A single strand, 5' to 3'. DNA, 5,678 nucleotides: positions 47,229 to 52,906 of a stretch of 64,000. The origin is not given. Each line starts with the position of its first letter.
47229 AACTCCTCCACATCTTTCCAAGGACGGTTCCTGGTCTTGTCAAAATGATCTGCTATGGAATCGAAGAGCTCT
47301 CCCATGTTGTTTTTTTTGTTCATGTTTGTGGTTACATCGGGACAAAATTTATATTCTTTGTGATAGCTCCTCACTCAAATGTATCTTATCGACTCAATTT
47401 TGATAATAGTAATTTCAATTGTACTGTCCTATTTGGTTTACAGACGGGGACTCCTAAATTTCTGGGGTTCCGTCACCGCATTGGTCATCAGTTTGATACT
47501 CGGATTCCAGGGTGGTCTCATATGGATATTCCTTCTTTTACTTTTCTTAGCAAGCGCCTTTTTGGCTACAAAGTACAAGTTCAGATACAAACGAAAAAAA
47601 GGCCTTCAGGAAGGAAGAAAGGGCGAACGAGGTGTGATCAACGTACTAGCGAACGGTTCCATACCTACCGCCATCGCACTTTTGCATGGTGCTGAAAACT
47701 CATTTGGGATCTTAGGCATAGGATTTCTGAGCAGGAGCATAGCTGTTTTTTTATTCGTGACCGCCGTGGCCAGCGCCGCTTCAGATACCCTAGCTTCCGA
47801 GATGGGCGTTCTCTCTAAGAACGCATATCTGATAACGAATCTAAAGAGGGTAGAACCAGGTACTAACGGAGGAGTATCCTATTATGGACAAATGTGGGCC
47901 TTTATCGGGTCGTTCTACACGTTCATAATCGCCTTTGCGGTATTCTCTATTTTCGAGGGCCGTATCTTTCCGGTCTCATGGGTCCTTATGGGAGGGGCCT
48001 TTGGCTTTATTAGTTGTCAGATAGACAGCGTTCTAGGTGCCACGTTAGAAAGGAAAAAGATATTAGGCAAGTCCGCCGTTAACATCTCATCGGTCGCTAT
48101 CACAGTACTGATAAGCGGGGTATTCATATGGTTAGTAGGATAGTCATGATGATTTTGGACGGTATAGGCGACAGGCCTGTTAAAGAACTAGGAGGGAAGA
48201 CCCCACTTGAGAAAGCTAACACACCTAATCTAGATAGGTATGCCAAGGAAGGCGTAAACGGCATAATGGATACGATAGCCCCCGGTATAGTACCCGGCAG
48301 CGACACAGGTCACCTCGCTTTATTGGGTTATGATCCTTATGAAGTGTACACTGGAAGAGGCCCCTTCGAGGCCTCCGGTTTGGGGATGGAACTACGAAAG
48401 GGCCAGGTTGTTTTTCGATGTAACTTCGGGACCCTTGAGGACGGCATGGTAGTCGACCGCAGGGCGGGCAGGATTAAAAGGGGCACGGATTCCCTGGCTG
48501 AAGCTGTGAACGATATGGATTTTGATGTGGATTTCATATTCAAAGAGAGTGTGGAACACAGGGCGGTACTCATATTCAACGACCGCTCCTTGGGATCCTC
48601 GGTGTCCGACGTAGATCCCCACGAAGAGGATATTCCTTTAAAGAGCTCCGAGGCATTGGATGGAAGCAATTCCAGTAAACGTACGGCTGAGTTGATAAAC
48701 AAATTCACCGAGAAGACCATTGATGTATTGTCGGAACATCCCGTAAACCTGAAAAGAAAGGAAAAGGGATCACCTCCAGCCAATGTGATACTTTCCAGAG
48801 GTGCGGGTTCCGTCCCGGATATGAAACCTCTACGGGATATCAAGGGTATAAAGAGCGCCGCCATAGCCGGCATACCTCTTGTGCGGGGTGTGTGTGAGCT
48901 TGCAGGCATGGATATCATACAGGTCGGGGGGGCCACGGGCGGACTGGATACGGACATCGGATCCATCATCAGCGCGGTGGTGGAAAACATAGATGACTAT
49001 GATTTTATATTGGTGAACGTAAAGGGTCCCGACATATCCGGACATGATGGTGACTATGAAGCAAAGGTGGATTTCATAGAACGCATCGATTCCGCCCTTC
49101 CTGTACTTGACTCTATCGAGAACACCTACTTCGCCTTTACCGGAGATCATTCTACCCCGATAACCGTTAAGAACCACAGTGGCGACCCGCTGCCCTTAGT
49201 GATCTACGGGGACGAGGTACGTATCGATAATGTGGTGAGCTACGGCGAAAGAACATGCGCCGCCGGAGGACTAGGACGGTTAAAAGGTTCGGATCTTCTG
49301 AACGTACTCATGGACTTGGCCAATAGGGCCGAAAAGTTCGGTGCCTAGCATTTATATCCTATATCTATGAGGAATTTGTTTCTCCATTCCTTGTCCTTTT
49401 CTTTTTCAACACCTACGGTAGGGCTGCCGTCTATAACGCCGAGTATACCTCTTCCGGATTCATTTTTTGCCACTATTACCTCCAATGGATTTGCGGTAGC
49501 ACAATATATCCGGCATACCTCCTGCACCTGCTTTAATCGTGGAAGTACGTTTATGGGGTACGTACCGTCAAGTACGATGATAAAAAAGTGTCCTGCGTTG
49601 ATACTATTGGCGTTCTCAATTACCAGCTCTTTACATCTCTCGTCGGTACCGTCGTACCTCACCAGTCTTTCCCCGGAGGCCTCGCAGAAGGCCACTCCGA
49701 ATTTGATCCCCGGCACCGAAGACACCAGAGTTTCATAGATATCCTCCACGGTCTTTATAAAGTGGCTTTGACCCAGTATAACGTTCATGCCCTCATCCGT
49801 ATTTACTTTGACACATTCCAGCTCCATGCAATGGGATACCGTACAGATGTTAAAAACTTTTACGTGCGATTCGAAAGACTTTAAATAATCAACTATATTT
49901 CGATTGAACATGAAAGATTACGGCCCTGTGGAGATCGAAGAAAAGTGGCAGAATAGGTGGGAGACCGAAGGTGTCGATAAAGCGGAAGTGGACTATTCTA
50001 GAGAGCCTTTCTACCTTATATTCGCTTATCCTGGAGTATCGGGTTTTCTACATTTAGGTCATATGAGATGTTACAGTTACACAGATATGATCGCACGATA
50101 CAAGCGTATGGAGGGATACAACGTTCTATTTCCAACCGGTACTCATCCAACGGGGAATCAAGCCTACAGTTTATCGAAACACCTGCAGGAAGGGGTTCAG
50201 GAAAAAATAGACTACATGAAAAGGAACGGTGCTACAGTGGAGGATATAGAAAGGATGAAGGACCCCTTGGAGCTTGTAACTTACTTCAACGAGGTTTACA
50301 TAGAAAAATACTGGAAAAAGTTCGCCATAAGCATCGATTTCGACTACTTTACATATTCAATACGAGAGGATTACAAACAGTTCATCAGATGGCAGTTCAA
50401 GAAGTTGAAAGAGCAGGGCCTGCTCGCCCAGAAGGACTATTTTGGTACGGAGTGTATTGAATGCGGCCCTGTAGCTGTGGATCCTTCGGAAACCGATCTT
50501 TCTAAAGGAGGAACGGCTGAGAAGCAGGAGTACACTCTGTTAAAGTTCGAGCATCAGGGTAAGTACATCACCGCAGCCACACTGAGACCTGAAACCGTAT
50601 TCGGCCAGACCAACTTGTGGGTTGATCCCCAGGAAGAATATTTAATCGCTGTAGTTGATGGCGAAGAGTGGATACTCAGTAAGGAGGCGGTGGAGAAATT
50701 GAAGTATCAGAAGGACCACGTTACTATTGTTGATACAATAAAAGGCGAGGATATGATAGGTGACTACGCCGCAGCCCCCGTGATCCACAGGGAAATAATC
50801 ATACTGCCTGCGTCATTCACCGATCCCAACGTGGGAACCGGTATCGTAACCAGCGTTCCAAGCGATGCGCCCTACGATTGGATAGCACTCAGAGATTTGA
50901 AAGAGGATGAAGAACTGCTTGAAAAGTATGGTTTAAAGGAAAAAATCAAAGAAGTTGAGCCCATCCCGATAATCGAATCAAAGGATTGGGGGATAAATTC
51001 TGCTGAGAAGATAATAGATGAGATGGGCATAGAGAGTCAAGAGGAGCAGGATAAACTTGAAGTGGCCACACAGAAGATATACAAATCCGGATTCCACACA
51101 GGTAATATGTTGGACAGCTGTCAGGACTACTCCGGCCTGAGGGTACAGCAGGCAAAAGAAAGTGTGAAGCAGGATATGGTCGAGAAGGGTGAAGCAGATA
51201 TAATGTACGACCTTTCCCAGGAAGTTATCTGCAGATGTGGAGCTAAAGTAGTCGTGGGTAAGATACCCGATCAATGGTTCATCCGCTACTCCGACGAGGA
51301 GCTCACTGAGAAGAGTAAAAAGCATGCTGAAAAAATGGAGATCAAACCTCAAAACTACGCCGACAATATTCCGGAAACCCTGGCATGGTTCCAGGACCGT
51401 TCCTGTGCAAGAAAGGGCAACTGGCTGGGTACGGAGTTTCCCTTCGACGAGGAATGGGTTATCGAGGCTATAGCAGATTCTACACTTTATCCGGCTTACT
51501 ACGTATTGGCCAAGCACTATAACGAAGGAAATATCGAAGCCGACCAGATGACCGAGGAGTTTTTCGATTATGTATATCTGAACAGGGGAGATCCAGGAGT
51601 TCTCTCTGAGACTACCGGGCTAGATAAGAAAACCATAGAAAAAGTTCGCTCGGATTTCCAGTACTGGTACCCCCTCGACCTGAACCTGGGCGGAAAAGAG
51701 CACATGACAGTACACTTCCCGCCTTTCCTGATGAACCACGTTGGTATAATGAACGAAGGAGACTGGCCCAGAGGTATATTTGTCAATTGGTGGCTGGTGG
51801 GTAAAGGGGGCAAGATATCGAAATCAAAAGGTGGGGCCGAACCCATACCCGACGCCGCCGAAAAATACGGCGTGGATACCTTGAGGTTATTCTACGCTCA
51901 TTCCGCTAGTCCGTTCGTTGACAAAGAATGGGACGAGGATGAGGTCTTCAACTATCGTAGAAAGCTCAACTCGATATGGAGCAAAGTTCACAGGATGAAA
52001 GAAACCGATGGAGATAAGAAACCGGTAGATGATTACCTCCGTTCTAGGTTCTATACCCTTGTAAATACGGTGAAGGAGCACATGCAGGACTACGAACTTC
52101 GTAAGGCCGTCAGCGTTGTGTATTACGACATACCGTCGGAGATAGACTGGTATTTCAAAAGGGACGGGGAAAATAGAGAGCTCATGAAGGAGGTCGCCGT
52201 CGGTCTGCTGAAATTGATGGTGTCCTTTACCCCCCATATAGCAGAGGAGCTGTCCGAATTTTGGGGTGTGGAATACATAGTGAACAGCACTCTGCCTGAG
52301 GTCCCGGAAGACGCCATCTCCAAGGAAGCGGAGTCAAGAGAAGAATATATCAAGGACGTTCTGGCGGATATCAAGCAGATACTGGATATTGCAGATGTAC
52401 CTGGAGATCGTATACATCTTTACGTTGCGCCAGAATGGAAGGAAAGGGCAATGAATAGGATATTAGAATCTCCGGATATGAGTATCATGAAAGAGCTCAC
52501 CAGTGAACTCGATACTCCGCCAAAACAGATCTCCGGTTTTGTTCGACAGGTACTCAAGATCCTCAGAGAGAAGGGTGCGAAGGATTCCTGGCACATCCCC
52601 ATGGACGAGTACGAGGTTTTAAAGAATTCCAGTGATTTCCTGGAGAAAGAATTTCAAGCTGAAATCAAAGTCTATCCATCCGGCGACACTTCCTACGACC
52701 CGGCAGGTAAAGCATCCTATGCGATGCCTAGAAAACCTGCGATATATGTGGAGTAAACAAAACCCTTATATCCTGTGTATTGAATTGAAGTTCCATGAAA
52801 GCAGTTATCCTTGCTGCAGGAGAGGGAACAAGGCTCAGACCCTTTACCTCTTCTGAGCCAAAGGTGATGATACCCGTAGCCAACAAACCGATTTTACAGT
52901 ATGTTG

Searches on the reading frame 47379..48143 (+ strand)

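Call 77: search_protein_families(library=pfam, proteins=[window:47379-48143:+], max_evalue=0.00001)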
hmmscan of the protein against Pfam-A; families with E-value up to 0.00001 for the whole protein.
window:47379-48143:+ (254 aa): 1 family
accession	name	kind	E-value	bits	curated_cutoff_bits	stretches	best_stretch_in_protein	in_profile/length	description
PF01940.21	DUF92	-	3.9e-52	177.6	27.5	1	12-234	2-242/251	Integral membrane protein DUF92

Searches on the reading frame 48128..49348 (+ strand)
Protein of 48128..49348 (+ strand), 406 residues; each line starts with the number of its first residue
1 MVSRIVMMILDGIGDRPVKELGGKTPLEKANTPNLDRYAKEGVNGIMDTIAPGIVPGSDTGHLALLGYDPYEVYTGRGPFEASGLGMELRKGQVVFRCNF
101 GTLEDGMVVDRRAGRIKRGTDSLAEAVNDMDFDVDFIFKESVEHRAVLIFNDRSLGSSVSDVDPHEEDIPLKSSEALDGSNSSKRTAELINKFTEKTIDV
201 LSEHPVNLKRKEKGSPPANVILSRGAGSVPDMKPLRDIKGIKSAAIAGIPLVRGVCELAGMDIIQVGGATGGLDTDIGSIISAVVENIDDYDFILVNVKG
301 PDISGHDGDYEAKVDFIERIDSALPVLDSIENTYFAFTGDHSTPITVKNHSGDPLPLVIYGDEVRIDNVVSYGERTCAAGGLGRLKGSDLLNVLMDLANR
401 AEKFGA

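Call 78: search_protein_families(library=pfam, proteins=[window:48128-49348:+], max_evalue=0.00001)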
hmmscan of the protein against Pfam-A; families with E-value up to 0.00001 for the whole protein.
window:48128-49348:+ (406 aa): 2 families
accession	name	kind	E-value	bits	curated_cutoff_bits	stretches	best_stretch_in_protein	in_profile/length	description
PF10143.14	PhosphMutase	-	2.7e-52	177.5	21.5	1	39-207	1-170/170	2,3-bisphosphoglycerate-independent phosphoglycerate mutase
PF01676.23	Metalloenzyme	-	1e-49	169.8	24.3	1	4-396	2-251/252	Metalloenzyme superfamily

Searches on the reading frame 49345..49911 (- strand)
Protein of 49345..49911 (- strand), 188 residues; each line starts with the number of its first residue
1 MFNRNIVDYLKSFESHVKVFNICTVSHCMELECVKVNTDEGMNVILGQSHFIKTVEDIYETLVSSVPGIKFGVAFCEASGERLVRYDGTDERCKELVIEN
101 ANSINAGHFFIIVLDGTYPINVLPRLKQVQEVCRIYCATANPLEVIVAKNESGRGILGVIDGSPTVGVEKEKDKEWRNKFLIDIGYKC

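Call 78: search_protein_families(library=pfam, proteins=[window:49345-49911:-], max_evalue=0.00001)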
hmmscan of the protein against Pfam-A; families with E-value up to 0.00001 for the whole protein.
window:49345-49911:- (188 aa): 1 family
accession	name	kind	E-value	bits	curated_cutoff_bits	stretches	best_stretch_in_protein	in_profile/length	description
PF04008.19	Adenosine_kin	-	1.8e-71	239.3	25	1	34-187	1-154/154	Adenosine specific kinase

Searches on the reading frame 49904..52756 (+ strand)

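Call 8: search_protein_families(library=pfam, proteins=[window:49904-52756:+], max_evalue=0.01)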
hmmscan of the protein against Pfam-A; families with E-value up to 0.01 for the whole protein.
window:49904-52756:+ (950 aa): 5 families
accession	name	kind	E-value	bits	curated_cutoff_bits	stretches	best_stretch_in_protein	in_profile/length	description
PF00133.28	tRNA-synt_1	-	9.8e-23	81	22.7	1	15-673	2-410/414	tRNA synthetases class I (I, L, M and V)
PF09334.17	tRNA-synt_1g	-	3.8e-17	62.6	20.1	2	41-92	6-57/391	tRNA synthetases class I (M)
PF08264.19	Anticodon_1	-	4.9e-15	56.1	25.1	1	709-829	1-138/148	Anticodon-binding domain of tRNA ligase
PF13603.12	tRNA-synt_1_2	-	4.2e-06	26.8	25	1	213-326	14-126/185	Leucyl-tRNA synthetase, editing domain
PF01406.26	tRNA-synt_1e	-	0.0063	16.3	27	0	44-76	18-50/301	tRNA synthetases class I (C) catalytic domain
